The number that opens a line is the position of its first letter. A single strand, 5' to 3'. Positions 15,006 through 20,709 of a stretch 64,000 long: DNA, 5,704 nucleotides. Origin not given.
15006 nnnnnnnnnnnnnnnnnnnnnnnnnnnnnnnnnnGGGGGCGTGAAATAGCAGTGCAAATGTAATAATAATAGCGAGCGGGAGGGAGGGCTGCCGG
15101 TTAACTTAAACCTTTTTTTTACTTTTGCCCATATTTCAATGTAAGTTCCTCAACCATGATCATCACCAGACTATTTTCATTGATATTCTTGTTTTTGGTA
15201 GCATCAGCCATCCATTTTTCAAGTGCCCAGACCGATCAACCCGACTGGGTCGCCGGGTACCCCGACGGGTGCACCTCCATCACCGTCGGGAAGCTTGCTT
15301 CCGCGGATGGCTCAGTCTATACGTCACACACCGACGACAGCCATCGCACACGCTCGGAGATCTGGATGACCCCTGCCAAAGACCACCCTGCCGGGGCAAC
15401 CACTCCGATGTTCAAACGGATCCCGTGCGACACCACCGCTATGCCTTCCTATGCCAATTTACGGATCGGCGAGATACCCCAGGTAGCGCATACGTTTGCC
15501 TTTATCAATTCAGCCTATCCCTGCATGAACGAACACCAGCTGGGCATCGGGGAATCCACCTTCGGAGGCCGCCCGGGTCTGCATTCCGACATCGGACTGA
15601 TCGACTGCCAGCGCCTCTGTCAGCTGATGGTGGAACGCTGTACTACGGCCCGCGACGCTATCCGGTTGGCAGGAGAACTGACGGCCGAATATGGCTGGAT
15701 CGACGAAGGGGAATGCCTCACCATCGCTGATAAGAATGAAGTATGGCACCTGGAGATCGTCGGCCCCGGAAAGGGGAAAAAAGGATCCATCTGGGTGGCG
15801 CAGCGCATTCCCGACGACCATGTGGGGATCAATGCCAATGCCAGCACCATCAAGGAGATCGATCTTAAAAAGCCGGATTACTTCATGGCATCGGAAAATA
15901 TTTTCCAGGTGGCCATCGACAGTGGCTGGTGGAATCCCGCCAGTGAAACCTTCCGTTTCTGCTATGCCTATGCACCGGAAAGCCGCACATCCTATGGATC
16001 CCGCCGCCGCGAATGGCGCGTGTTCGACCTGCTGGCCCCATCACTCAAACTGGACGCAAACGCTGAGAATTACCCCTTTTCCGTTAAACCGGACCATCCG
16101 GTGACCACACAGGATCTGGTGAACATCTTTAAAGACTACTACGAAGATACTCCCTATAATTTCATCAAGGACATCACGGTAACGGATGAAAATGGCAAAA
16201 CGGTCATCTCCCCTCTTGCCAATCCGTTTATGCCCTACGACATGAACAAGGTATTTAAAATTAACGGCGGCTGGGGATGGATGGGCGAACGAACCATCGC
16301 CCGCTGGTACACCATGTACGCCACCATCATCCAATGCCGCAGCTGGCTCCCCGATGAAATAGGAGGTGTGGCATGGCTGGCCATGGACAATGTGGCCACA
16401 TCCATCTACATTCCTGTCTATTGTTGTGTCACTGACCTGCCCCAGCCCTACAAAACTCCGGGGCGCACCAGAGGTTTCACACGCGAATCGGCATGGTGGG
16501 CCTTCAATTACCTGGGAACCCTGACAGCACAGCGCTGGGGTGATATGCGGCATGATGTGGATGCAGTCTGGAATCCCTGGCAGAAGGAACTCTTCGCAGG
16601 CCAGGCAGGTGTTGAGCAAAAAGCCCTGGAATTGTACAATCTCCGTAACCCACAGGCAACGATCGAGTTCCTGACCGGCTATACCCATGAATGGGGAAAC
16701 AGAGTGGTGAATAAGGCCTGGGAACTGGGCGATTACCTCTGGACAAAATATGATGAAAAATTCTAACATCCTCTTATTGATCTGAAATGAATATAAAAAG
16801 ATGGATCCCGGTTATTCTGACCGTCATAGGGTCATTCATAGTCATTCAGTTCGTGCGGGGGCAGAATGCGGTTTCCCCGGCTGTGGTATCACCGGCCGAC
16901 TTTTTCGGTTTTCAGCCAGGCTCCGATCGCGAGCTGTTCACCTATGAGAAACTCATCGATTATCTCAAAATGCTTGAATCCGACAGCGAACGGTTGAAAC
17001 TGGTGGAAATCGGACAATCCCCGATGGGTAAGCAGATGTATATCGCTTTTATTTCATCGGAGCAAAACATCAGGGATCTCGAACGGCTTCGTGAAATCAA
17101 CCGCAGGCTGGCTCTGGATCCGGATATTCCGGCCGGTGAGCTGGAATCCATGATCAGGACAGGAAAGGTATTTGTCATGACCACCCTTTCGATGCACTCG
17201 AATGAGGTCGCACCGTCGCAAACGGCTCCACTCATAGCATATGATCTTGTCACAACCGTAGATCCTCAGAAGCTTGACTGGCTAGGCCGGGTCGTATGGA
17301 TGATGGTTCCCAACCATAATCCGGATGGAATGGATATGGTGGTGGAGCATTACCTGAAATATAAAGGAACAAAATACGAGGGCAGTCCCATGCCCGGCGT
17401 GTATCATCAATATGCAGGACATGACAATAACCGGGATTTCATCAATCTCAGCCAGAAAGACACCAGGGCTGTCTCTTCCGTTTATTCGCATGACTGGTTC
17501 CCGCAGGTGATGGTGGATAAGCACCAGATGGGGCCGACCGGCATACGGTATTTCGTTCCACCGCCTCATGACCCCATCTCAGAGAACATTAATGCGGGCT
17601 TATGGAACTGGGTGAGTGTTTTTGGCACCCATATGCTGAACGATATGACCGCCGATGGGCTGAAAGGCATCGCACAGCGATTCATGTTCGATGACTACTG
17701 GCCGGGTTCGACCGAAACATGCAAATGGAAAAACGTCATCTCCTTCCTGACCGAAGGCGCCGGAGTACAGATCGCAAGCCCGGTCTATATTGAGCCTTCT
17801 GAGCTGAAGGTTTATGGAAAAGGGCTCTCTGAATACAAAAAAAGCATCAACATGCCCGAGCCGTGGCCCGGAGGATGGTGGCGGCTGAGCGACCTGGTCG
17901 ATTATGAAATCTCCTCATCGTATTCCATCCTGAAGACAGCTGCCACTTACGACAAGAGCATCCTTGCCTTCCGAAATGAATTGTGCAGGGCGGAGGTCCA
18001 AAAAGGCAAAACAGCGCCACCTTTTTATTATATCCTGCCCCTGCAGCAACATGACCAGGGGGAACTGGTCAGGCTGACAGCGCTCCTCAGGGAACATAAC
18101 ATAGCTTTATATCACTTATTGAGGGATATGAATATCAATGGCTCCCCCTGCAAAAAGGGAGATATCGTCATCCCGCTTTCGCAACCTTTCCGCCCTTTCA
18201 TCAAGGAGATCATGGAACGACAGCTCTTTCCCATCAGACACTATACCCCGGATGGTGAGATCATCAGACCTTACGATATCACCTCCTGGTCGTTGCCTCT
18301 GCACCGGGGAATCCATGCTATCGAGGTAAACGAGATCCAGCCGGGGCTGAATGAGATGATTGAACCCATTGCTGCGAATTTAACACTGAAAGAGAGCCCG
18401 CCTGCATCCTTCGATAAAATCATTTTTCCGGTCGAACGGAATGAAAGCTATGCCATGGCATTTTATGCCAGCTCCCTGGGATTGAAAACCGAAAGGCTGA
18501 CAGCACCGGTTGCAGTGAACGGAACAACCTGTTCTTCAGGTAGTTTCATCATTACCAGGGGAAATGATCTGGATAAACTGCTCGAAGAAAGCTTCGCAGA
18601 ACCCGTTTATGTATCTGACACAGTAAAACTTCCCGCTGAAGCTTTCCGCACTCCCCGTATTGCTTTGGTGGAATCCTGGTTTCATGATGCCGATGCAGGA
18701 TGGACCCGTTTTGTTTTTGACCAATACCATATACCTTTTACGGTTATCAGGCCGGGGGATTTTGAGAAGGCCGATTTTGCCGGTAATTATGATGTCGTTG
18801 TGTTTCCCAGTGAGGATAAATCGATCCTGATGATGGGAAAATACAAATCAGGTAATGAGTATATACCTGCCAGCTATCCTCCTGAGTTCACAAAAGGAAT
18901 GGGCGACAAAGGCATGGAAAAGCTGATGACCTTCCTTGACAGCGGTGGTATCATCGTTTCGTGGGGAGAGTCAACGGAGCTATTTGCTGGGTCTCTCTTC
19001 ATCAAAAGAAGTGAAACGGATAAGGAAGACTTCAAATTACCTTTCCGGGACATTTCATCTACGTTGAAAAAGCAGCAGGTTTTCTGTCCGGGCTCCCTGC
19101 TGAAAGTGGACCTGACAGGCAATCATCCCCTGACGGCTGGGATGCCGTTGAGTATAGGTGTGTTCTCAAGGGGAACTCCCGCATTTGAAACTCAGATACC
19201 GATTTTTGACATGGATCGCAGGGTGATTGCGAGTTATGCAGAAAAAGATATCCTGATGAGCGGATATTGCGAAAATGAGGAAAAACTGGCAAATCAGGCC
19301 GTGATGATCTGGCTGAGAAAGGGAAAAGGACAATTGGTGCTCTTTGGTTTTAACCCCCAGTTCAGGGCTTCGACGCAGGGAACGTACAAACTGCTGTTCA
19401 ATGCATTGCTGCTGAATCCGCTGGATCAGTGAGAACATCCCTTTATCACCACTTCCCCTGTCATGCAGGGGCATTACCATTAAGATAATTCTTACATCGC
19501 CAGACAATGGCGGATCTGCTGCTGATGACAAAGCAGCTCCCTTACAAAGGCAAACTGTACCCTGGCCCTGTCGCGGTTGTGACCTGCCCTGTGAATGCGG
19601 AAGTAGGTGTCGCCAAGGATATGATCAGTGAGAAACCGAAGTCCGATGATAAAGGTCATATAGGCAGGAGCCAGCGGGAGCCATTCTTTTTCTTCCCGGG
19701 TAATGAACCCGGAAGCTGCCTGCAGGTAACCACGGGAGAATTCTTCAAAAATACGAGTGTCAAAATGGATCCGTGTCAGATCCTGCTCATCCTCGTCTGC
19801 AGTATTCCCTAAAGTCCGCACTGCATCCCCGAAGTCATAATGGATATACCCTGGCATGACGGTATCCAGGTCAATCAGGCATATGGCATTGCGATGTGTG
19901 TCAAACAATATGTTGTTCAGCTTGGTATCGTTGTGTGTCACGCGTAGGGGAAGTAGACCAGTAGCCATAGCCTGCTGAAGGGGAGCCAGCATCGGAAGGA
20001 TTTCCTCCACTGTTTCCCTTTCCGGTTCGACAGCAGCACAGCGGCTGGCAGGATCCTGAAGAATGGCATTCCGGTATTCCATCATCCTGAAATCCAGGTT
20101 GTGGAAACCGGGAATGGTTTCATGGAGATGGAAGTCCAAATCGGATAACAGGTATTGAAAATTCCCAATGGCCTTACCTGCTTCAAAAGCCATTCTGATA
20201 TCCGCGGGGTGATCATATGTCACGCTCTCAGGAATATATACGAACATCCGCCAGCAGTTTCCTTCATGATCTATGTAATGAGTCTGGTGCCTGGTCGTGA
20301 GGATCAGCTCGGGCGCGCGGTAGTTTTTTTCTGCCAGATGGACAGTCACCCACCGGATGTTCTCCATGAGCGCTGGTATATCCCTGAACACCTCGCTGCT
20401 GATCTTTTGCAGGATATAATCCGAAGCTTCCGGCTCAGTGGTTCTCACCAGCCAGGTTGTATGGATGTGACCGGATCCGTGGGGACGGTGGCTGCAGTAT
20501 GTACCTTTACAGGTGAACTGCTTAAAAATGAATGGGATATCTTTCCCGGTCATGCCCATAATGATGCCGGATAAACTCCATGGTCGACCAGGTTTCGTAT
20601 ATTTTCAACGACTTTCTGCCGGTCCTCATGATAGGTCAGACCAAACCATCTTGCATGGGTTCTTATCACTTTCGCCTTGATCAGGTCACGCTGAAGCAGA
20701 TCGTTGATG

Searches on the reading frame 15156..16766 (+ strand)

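Call 22: search_protein_families(library=pfam, proteins=[window:15156-16766:+], max_evalue=0.00001)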
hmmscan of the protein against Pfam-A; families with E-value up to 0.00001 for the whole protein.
window:15156-16766:+ (536 aa): 1 family
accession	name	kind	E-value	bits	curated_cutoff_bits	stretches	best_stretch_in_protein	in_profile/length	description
PF03577.20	Peptidase_C69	-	2.3e-64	218.3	23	1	39-472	2-400/402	Peptidase family C69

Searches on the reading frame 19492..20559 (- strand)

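Call 23: search_protein_families(library=pfam, proteins=[window:19492-20559:-], max_evalue=0.00001)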
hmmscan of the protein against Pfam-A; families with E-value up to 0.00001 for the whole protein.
window:19492-20559:- (355 aa): 1 family
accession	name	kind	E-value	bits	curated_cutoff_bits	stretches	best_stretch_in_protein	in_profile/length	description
PF01636.29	APH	-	3.2e-20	73.3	23.2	1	25-262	3-224/239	Phosphotransferase enzyme family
